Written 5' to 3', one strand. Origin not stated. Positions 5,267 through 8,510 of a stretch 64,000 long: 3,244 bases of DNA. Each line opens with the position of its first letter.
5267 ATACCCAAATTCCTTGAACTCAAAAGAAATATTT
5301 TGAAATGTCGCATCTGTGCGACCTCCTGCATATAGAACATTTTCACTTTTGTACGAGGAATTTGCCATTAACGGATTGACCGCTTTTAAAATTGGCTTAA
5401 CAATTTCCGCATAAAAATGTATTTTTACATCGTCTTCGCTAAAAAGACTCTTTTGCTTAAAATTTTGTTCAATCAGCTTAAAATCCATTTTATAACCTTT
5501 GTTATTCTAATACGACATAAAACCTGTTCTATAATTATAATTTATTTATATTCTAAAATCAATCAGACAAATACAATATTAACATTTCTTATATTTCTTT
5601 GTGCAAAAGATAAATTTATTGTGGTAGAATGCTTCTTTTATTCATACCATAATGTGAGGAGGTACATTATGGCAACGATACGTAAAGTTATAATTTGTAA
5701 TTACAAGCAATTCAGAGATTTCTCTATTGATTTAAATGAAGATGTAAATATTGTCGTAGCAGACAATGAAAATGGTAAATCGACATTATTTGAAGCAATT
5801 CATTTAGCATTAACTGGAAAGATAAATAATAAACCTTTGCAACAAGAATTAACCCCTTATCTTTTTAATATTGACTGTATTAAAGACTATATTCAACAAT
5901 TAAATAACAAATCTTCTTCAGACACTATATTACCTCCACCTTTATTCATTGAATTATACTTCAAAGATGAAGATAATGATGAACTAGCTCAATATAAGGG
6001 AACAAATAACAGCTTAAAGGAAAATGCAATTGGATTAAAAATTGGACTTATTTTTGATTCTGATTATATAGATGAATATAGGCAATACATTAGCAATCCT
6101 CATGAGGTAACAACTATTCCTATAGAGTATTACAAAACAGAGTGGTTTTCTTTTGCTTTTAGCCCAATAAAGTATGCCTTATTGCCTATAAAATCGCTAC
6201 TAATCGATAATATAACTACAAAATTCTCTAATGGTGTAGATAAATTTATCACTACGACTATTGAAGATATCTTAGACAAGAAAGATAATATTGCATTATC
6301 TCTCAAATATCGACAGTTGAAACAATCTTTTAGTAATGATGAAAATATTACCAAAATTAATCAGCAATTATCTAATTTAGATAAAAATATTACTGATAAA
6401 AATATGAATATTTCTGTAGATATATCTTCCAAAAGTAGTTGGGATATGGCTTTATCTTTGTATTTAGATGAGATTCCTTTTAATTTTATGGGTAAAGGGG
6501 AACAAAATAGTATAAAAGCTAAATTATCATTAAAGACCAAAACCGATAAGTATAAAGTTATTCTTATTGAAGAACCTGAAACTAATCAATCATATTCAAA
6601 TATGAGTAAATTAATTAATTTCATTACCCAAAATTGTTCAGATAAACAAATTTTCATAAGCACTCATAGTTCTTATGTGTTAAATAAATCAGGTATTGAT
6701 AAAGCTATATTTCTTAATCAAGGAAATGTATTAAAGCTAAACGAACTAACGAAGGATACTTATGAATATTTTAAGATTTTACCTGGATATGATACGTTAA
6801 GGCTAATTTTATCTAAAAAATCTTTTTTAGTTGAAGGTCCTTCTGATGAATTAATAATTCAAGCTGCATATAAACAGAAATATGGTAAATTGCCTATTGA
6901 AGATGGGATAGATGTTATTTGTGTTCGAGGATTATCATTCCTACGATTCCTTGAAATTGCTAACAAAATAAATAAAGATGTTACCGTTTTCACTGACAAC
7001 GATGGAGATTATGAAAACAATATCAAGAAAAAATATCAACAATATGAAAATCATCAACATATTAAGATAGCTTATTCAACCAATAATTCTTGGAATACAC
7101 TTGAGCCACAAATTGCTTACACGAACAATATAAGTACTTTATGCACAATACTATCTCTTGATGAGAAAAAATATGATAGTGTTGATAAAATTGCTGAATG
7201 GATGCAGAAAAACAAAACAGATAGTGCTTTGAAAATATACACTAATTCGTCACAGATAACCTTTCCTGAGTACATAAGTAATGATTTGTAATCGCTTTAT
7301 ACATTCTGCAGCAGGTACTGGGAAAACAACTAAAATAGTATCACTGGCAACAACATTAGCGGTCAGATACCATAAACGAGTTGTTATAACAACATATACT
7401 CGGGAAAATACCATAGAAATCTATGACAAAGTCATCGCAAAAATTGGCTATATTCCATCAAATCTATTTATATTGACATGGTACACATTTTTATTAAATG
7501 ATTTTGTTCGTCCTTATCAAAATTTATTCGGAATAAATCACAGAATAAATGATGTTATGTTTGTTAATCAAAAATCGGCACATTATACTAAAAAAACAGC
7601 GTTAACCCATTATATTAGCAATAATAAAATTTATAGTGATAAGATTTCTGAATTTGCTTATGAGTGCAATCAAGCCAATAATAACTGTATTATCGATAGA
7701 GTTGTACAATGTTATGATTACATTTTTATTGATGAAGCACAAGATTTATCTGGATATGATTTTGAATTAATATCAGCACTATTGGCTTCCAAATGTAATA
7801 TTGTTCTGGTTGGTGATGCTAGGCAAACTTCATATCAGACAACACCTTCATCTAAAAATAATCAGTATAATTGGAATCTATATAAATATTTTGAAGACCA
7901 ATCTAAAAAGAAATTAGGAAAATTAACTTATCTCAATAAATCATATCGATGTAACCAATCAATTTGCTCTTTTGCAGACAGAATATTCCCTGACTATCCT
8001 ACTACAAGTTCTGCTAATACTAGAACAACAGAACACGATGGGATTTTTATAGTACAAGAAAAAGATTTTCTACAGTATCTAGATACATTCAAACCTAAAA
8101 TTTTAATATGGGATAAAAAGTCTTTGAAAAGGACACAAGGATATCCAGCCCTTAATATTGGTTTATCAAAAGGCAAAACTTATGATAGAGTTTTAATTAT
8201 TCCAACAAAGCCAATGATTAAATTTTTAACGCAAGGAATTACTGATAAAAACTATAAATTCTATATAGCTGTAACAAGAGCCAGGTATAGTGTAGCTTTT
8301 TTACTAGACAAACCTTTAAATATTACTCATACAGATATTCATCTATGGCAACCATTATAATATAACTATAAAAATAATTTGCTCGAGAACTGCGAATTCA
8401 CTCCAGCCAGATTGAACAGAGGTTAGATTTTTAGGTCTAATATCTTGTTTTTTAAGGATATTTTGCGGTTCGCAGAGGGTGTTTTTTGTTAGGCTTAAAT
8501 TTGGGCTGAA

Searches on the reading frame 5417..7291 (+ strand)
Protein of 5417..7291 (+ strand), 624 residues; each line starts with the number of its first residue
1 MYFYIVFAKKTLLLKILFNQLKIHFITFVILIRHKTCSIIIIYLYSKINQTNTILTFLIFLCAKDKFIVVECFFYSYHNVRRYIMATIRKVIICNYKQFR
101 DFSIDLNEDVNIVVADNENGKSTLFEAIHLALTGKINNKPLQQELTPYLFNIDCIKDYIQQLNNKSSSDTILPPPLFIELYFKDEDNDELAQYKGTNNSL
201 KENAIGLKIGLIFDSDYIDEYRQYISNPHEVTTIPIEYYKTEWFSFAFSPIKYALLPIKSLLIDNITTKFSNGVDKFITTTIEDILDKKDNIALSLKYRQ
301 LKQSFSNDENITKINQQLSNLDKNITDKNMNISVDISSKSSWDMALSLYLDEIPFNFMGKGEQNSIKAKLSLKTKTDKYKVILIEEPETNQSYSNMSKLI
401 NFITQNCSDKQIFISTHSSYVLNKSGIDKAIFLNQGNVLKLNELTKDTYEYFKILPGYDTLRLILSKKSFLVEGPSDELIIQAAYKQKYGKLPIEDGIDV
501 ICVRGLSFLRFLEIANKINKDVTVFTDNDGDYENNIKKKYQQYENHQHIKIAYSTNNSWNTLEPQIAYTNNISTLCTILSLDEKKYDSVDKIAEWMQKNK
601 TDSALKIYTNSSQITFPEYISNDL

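Call 8: search_protein_families(library=pfam, proteins=[window:5417-7291:+], max_evalue=0.01)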
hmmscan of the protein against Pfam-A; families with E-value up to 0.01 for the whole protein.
window:5417-7291:+ (624 aa): 7 families
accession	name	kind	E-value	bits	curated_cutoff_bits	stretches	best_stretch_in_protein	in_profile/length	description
PF13175.12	AAA_15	-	1.8e-15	57.9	32.1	1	88-421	3-373/374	AAA ATPase domain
PF13476.12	AAA_23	-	4.1e-15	57.4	27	1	90-325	1-200/201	AAA domain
PF20469.4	OLD-like_TOPRIM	-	3.2e-12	47.2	23.2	1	465-529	2-67/67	Overcoming lysogenization defect protein-like, TOPRIM domain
PF13304.12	AAA_21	-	5.1e-08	33.8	27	1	306-423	177-304/304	AAA domain, putative AbiEii toxin, Type IV TA system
PF02463.25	SMC_N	-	2.4e-06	27.6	40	1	88-142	2-57/220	RecF/RecN/SMC N terminal domain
PF13514.12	AAA_27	-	0.0011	19.1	22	1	92-130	7-48/206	AAA domain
PF13555.12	AAA_29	-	0.0024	18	27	1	90-135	3-49/61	P-loop containing region of AAA domain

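Call 9: search_protein_families(library=padloc, proteins=[window:5417-7291:+], max_evalue=0.001)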
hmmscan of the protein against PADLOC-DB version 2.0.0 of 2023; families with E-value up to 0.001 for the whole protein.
window:5417-7291:+ (624 aa): 68 families (the best 25 are shown)
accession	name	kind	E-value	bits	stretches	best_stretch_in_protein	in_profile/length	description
PDLC00102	GajA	-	1.2e-195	649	1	87-622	2-527/532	AAA ATPase domain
PDLC00098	GajA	-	5.7e-178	591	1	88-621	3-528/534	AAA ATPase domain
PDLC00078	GajA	-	8.1e-41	138.4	1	87-621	2-573/580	AAA ATPase domain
PDLC00091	GajA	-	1.6e-19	68.2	2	366-569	282-509/627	AAA ATPase domain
PDLC00067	GajA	-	1.7e-18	64.4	2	372-597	298-533/604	AAA ATPase domain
PDLC00080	GajA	-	8.3e-18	62.4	2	294-556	201-479/622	AAA ATPase domain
PDLC00069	GajA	-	1.4e-17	61.4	2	372-529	328-503/687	AAA ATPase domain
PDLC02979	AriA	-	1.8e-17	62.2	1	88-421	3-372/373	-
PDLC00096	GajA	-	2.9e-17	60.6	2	372-565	281-489/630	AAA ATPase domain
PDLC00099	GajA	-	3.4e-17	60.6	2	298-548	215-479/626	AAA ATPase domain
PDLC04168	GajA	-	4.3e-17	60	2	296-587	190-483/570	-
PDLC00077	GajA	-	5.1e-17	59.6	2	285-576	220-544/616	AAA ATPase domain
PDLC00071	GajA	-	4.4e-16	56.8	2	287-560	174-458/588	AAA ATPase domain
PDLC00072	GajA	-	9.5e-16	55.3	2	373-550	341-523/709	AAA ATPase domain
PDLC00083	GajA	-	2.5e-14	50.6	3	373-447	288-363/639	AAA ATPase domain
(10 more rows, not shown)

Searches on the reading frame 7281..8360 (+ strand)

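Call 8: search_protein_families(library=pfam, proteins=[window:7281-8360:+], max_evalue=0.01)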
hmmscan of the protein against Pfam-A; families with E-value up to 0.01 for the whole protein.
window:7281-8360:+ (359 aa): 9 families
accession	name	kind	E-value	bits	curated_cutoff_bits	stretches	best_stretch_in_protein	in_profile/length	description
PF01443.25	Viral_helicase1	-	1.1e-13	52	21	1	139-340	57-226/228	Viral superfamily 1 RNA helicase core domain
PF13245.12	AAA_19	-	1.6e-11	44.9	25.1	1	7-186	16-132/134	AAA domain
PF00580.27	UvrD-helicase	-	2e-11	44.5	23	1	132-185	201-253/271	UvrD/REP helicase N-terminal domain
PF02562.22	PhoH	-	0.00028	20.9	27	0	147-189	122-164/205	PhoH-like protein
PF13604.12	AAA_30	-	0.00035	20.8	27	0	143-183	88-128/191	AAA domain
PF13401.12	AAA_22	-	0.00061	20.5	27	0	8-179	11-123/130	AAA domain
PF13614.12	AAA_31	-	0.0026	18.1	27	1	8-175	8-145/177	AAA domain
PF09848.15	SLFN-g3_helicase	-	0.0086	15.8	24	0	92-236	36-175/354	Schlafen group 3, DNA/RNA helicase domain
PF25199.1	nSTAND_NTPase5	-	0.0091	16.3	34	0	7-46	46-85/145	Novel STAND NTPase 5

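Call 9: search_protein_families(library=padloc, proteins=[window:7281-8360:+], max_evalue=0.001)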
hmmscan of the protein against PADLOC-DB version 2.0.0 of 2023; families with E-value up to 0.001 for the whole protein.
window:7281-8360:+ (359 aa): 36 families (the best 25 are shown)
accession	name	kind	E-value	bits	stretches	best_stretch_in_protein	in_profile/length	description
PDLC00148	GajB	-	1.6e-106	354.5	1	4-358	3-367/369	UrvD helicase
PDLC00140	GajB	-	5.1e-104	346.4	1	3-358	2-361/365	UrvD helicase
PDLC00120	GajB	-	1e-28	98.7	2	9-237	7-239/458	UrvD helicase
PDLC00118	GajB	-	3.4e-21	73.7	1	5-271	8-272/515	UrvD helicase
PDLC03802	RTasHel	-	6.7e-16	56.3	1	136-245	184-279/675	DRT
PDLC00117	GajB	-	1.1e-15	55.1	2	9-119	34-146/604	UrvD helicase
PDLC00132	GajB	-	7.2e-15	52.6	1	133-244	203-307/625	UrvD helicase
PDLC00123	GajB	-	5.1e-13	46.5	1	7-240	21-264/540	UrvD helicase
PDLC00106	GajB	-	9.5e-12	42.2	1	110-271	171-323/577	UrvD helicase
PDLC00129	GajB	-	3e-11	40.6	1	131-258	213-329/594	UrvD helicase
PDLC00103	GajB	-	6.9e-11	39.8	1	96-183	165-251/612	UrvD helicase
PDLC00127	GajB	-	8e-11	39.1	1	106-256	164-308/594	UrvD helicase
PDLC00130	GajB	-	1.1e-10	38.4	1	136-258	197-313/589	UrvD helicase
PDLC00119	GajB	-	3.3e-09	34.2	1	125-201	200-275/565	UrvD helicase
PDLC00116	GajB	-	1.4e-08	31.9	1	9-197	31-212/557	UrvD helicase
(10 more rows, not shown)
